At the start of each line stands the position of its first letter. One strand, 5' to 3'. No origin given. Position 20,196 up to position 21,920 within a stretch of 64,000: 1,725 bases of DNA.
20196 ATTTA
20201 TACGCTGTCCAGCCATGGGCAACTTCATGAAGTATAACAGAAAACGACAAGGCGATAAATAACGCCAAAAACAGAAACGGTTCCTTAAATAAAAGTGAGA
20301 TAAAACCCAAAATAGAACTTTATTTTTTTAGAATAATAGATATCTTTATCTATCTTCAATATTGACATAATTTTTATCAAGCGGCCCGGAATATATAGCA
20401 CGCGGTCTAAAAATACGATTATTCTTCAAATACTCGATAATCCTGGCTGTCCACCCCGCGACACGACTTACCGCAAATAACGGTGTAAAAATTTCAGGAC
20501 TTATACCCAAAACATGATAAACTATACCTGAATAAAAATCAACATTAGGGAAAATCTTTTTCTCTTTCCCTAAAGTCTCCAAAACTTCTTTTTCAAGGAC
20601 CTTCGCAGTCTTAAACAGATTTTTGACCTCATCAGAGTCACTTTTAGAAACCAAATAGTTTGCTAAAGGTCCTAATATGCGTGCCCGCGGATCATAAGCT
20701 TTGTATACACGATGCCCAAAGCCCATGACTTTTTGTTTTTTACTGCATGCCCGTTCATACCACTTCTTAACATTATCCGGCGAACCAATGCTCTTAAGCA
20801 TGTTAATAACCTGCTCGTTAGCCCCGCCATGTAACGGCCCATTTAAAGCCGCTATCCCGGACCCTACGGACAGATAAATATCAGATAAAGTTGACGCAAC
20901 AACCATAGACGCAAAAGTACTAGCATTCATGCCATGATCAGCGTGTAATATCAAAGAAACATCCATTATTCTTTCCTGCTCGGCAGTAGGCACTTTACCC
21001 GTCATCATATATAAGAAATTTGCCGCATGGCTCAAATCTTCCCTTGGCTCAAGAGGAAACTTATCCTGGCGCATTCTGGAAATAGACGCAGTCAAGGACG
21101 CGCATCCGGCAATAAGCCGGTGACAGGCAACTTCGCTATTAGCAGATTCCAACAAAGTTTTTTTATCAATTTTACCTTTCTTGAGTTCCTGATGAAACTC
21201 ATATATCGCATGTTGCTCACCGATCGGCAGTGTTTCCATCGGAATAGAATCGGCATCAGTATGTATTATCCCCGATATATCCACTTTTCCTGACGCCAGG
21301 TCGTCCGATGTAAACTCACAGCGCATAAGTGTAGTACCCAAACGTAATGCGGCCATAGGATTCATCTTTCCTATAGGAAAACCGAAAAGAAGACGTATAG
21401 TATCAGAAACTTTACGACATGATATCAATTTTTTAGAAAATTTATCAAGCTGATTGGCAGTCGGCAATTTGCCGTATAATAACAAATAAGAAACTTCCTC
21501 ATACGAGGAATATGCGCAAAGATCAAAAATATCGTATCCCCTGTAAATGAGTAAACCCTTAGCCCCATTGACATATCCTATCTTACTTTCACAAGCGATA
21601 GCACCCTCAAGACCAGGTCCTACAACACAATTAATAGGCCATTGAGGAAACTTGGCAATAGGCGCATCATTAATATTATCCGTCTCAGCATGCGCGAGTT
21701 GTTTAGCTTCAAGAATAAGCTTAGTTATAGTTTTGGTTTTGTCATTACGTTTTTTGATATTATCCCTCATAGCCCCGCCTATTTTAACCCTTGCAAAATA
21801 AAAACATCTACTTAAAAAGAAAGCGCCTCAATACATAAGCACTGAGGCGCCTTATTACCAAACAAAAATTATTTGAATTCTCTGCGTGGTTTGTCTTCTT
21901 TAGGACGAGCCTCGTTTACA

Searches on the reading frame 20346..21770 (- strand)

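Call 64: search_protein_families(library=pfam, proteins=[window:20346-21770:-], max_evalue=0.001)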
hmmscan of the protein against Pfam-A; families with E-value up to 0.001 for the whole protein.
window:20346-21770:- (474 aa): 1 family
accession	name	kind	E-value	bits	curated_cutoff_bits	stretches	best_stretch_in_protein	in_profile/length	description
PF00285.26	Citrate_synt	-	3.8e-122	408.2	27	1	53-457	1-357/357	Citrate synthase, C-terminal domain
